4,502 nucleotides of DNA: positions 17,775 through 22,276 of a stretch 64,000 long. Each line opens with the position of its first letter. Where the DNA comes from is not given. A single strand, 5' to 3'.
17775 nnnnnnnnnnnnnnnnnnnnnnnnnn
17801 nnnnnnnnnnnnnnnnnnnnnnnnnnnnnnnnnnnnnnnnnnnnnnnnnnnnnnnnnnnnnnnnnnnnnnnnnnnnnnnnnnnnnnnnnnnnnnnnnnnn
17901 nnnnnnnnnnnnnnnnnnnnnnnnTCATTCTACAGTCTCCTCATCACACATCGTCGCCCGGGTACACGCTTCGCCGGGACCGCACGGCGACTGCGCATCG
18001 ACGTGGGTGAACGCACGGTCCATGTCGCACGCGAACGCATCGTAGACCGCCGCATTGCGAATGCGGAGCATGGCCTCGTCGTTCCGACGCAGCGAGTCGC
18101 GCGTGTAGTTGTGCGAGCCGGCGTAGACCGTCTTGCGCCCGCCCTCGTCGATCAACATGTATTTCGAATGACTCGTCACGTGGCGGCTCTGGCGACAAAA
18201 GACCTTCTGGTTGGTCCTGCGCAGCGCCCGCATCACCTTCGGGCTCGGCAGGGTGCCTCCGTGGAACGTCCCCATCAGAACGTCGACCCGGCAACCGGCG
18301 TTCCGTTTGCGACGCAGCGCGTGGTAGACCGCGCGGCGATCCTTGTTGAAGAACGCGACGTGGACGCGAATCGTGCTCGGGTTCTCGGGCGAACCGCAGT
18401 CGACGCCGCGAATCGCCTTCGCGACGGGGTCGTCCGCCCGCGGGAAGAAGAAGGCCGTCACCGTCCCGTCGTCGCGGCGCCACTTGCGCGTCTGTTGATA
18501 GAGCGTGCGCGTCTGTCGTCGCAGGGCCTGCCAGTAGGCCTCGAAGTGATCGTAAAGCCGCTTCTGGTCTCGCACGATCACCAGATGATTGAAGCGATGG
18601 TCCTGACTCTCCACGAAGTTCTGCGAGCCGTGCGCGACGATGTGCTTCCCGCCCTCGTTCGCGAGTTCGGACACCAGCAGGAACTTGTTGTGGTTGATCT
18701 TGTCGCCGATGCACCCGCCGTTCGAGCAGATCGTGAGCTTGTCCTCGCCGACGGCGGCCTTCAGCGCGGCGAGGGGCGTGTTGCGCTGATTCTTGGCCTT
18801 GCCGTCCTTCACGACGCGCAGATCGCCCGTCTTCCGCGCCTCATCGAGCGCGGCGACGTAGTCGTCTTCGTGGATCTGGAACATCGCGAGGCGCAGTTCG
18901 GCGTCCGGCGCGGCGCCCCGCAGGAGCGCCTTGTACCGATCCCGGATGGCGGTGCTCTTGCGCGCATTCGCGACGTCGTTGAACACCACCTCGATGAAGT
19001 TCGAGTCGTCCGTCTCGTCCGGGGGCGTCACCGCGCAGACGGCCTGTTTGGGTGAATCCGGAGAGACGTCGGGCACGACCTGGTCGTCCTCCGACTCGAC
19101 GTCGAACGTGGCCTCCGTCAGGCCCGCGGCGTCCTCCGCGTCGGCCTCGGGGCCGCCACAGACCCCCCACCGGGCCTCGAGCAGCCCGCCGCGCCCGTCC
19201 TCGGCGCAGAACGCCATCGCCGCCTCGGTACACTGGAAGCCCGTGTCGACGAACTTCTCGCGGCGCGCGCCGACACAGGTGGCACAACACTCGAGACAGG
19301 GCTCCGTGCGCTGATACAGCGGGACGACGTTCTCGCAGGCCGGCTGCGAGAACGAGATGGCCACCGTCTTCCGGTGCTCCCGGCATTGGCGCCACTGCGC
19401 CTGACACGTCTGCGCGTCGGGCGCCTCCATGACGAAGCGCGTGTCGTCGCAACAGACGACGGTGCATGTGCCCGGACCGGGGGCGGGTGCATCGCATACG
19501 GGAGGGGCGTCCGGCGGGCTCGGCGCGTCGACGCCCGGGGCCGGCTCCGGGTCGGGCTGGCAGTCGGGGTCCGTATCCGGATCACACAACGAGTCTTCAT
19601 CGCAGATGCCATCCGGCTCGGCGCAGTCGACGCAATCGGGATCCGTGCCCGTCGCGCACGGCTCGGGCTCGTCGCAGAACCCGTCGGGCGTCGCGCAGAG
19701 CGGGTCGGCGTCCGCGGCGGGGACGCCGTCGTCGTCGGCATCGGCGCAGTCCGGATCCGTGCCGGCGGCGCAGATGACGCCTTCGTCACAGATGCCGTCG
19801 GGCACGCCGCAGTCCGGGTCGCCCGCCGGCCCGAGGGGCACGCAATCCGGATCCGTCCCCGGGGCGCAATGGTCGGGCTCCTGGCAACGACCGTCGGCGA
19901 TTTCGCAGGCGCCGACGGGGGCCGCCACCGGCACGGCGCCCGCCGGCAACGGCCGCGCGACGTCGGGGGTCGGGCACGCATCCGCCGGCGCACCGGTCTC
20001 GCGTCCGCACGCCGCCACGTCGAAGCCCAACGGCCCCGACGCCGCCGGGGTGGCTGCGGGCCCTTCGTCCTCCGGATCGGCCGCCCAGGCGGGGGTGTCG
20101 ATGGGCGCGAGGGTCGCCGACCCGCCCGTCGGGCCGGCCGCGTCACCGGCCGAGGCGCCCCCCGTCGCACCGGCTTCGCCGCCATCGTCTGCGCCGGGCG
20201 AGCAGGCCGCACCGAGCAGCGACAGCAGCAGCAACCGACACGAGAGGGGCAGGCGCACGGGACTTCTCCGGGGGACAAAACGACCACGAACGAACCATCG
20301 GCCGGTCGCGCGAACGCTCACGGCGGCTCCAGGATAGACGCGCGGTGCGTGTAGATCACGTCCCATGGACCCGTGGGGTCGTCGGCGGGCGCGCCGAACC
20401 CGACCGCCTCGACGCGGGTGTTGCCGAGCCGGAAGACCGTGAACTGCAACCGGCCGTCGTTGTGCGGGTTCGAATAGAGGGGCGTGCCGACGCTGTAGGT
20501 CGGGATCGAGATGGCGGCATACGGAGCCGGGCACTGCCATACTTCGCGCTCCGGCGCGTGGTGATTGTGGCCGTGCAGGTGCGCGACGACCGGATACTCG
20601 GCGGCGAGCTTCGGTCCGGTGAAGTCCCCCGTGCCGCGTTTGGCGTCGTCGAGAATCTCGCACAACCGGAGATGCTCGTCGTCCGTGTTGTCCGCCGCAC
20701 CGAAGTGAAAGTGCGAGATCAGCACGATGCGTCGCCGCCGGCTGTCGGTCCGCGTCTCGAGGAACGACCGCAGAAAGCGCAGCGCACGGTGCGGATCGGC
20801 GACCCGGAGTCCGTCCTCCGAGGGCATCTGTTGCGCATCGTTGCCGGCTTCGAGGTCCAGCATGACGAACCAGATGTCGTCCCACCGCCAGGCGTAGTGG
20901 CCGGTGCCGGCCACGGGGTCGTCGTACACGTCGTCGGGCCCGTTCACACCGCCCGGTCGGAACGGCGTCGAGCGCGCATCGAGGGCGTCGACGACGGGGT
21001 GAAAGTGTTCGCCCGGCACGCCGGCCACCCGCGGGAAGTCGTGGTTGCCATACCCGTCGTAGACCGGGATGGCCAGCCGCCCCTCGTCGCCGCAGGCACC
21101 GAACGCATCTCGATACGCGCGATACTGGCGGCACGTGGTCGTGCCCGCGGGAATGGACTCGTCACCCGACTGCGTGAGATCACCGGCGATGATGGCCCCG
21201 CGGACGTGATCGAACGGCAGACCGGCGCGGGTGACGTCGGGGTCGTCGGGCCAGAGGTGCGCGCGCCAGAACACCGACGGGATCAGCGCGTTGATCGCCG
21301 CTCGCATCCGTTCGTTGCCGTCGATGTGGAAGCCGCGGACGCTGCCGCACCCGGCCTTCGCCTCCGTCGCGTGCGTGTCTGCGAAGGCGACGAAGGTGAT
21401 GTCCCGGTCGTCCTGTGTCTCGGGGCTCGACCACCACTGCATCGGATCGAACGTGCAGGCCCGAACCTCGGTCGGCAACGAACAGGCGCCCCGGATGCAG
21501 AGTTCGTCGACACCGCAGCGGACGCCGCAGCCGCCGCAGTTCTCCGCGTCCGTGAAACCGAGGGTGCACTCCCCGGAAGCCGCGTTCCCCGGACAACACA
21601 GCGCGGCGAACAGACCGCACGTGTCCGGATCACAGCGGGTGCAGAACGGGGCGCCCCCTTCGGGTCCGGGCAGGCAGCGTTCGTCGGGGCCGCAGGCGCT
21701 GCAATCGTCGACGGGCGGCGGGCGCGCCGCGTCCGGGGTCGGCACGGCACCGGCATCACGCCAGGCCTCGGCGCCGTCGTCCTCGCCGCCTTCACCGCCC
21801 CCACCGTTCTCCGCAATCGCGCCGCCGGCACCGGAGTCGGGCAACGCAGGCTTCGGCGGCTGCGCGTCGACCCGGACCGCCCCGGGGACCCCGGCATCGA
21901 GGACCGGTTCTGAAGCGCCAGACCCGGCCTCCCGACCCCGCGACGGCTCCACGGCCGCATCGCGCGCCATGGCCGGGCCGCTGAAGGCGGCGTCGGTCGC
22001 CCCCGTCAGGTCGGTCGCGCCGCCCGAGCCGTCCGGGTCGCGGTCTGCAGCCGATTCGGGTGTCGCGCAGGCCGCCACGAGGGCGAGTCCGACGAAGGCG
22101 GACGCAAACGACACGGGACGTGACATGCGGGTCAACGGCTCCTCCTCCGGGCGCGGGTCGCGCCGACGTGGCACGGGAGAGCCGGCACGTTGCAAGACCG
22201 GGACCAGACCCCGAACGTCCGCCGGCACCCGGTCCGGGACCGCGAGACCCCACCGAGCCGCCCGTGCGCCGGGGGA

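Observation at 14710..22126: Translationally coupled operon of three secreted hydrolases (phosphoesterase, phospholipase D, M15 peptidase + lysozyme-like module): candidate prey-lysis or cell-envelope-remodelling cassette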

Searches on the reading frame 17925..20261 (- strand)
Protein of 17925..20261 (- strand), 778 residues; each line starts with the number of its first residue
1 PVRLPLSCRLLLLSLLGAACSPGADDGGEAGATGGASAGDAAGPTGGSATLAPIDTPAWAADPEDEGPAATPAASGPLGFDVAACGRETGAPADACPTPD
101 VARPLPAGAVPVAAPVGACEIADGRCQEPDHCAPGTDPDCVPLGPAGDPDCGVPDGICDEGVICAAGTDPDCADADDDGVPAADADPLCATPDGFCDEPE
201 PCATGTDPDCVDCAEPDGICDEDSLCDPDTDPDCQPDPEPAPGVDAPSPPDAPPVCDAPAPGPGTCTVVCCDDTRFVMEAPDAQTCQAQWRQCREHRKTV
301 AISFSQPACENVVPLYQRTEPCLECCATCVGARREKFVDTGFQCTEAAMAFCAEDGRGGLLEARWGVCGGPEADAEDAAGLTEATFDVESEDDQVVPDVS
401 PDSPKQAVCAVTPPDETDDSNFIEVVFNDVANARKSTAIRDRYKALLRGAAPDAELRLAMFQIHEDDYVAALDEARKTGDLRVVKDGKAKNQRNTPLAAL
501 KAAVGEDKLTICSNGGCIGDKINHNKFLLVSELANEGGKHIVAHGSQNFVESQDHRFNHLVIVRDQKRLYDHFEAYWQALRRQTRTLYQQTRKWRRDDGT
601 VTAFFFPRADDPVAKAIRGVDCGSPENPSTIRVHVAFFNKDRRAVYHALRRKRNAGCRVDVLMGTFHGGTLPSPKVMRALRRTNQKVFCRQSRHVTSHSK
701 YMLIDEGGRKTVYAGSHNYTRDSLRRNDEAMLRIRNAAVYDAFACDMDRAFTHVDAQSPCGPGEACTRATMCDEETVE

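Call 6: search_protein_families(library=pfam, proteins=[window:17925-20261:-], max_evalue=0.01)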
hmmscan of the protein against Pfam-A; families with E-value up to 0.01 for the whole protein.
window:17925-20261:- (778 aa): 1 family
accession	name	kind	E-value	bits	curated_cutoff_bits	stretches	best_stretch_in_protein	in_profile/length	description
PF13091.12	PLDc_2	-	2.6e-23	82.8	27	2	630-749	11-130/132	PLD-like domain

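Call 7: search_protein_families(library=ncbifam, proteins=[window:17925-20261:-], max_evalue=0.01)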
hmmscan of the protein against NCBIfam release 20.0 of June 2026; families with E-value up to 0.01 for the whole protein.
window:17925-20261:- (778 aa): 0 families

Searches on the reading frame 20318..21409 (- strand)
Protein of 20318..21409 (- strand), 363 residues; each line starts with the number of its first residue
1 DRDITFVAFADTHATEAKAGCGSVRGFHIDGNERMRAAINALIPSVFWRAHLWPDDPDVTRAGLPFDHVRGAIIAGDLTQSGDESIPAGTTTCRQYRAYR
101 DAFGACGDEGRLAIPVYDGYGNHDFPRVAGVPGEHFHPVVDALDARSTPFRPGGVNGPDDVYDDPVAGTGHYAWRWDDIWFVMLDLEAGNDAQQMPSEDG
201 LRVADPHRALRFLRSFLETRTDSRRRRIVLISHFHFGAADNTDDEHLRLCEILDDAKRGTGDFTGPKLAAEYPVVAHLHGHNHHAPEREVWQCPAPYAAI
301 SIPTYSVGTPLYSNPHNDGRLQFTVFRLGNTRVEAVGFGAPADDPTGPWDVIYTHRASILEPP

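Call 34: search_solved_structures(query=A4, max_evalue=1)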
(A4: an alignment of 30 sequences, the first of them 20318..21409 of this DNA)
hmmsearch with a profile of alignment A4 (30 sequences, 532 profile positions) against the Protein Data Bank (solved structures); distinct sequences matched with E-value up to 1: 0.

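Call 51: search_protein_families(library=pfam, alignment_id=A4, max_evalue=0.01)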
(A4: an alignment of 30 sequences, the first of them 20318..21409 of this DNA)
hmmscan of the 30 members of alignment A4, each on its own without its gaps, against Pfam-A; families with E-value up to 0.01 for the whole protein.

A. member 1, window:20318-21409:- (363 aa): 0 families

B. families by the number of members that match (of 30 scanned): 2 families
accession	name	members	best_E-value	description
PF00149.33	Metallophos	22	6.5e-10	Calcineurin-like phosphoesterase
PF04885.19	Stig1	5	0.0008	Stigma-specific STIG1-like protein family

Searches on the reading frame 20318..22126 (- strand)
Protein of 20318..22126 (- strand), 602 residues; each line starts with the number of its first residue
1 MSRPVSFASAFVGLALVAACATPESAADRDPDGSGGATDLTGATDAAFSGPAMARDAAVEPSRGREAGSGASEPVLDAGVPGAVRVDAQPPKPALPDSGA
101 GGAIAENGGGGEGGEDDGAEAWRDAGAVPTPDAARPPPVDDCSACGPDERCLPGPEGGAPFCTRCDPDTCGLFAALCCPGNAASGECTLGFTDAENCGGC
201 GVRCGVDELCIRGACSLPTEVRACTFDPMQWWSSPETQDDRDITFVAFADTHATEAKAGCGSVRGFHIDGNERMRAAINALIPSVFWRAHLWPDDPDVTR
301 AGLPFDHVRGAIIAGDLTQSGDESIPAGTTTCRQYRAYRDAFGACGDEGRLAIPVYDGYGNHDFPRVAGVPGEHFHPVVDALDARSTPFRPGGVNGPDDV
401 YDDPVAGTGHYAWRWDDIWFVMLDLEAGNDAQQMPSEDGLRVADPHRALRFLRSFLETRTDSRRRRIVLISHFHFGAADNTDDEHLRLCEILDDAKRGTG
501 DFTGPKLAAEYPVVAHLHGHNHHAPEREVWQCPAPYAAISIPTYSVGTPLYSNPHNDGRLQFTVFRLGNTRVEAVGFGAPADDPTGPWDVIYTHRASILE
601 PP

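Call 6: search_protein_families(library=pfam, proteins=[window:20318-22126:-], max_evalue=0.01)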
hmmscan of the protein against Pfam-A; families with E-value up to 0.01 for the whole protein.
window:20318-22126:- (602 aa): 0 families

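Call 7: search_protein_families(library=ncbifam, proteins=[window:20318-22126:-], max_evalue=0.01)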
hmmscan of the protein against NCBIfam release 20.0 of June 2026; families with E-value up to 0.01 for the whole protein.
window:20318-22126:- (602 aa): 0 families

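Call 14: search_protein_families(library=pfam, proteins=[window:20318-22126:-], max_evalue=10)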
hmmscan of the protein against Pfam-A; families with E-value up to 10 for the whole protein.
window:20318-22126:- (602 aa): 1 family
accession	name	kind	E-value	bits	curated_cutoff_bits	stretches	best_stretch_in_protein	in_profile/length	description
PF04885.19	Stig1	-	0.47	11.4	24.1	1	162-216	36-83/85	Stigma-specific STIG1-like protein family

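Call 15: search_solved_structures(query=window:20318-22126:-, max_evalue=10)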
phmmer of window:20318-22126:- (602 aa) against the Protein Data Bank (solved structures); distinct sequences matched with E-value up to 10: 0.

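Call 30: find_homologous_proteins(query=window:20318-22126:-, max_evalue=0.001)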
Query window:20318-22126:- (602 aa): 29 proteins with E <= 0.001 among 8000 candidates.
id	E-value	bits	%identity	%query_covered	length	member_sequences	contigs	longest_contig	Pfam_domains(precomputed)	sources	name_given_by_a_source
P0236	0.0e+0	1256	91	97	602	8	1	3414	-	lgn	-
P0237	2.6e-279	946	82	82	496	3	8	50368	-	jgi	jgi:hypothetical protein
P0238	7.5e-202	690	60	77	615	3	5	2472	-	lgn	-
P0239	4.6e-160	552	54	75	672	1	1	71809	-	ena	-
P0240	9.2e-160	551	51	76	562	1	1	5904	-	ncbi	-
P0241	1.2e-157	544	52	76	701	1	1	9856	-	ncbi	-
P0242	9.5e-154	531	49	77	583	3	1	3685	PF00149.34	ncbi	ncbi:MAG: metallophosphoesterase [Pseudomonadota bacterium]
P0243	1.8e-143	497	48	74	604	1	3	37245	PF00149.34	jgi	-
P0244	2.1e-139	484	52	67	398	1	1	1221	PF00149.34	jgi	jgi:hypothetical protein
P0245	4.6e-135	470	48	76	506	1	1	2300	PF00149.34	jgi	-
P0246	2.4e-130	454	41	98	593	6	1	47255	PF00149.34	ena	-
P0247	1.0e-128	449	49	65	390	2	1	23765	PF00149.34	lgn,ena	-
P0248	1.0e-128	449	52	62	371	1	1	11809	PF00149.34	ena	-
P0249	1.5e-117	412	50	63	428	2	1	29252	PF00149.34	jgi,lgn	jgi:cytolysin (calcineurin-like family phosphatase)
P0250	1.4e-115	405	48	70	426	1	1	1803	-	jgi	jgi:hypothetical protein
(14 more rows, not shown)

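Call 45: find_encoding_contigs(protein=P0239, flank=8000, max_places=2)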
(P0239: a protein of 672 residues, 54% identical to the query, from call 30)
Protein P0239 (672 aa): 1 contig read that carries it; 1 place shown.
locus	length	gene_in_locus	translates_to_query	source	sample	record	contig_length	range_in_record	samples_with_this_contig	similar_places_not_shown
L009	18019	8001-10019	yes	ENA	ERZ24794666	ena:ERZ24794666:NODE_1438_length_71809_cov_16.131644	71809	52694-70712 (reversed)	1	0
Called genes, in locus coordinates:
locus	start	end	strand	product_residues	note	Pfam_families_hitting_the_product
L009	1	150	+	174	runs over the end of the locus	PF00857:Isochorismatase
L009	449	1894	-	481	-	PF13191:AAA_16 (weak), PF01637:ATPase_2, PF13173:AAA_14 (weak), PF03008:DUF234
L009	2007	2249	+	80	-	PF01934:HepT-like (weak)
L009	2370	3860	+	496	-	PF07224:Chlorophyllase, PF12740:PETase, PF00561:Abhydrolase_1 (weak), PF12146:Hydrolase_4 (weak), PF12697:Abhydrolase_6 (weak)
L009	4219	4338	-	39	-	-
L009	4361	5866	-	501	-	PF01551:Peptidase_M23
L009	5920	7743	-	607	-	PF13699:eCIS_core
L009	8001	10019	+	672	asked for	-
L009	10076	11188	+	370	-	PF02557:VanY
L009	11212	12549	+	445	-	-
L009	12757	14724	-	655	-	-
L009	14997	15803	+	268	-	PF13517:FG-GAP_3 (weak)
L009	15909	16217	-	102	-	-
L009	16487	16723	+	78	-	PF02604:PhdYeFM_antitox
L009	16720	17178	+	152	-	PF01850:PIN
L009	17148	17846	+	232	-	-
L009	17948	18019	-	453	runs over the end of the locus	PF13173:AAA_14, PF13401:AAA_22 (faint), PF13635:DUF4143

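Call 46: find_encoding_contigs(protein=P0246, flank=8000, max_places=2)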
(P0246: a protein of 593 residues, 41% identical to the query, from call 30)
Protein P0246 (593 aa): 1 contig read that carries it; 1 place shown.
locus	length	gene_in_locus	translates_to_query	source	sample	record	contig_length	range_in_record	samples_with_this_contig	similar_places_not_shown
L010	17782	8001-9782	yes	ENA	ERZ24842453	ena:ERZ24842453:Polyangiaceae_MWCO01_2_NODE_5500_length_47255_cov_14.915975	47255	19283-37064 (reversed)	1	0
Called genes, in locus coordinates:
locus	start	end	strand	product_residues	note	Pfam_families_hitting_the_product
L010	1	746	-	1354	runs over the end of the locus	PF00069:Pkinase, PF01636:APH, PF07714:PK_Tyr_Ser-Thr, PF00069:Pkinase, PF17667:Pkinase_fungal (weak)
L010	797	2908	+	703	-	PF26549:Tricorn_N (weak), PF02129:Peptidase_S15, PF01738:DLH, PF12146:Hydrolase_4 (faint), PF20434:BD-FAE, PF00326:Peptidase_S9, PF12697:Abhydrolase_6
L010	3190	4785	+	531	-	-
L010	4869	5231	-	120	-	PF07883:Cupin_2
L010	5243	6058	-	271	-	PF07063:HGLS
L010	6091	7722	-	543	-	PF01565:FAD_binding_4, PF02913:FAD-oxidase_C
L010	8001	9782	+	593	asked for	PF00149:Metallophos (weak)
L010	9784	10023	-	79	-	-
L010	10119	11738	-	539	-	PF05935:Arylsulfotrans, PF14269:Arylsulfotran_2 (faint)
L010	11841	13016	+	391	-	-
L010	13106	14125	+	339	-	PF02678:Pirin, PF05726:Pirin_C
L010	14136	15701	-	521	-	-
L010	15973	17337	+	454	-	-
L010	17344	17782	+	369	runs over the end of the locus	-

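Call 81: search_protein_families(library=pfam, proteins=[L009:11212-12549:+], max_evalue=0.001)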
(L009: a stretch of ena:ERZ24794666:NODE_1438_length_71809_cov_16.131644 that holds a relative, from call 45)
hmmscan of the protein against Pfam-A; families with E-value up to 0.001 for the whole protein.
L009:11212-12549:+ (445 aa): 0 families
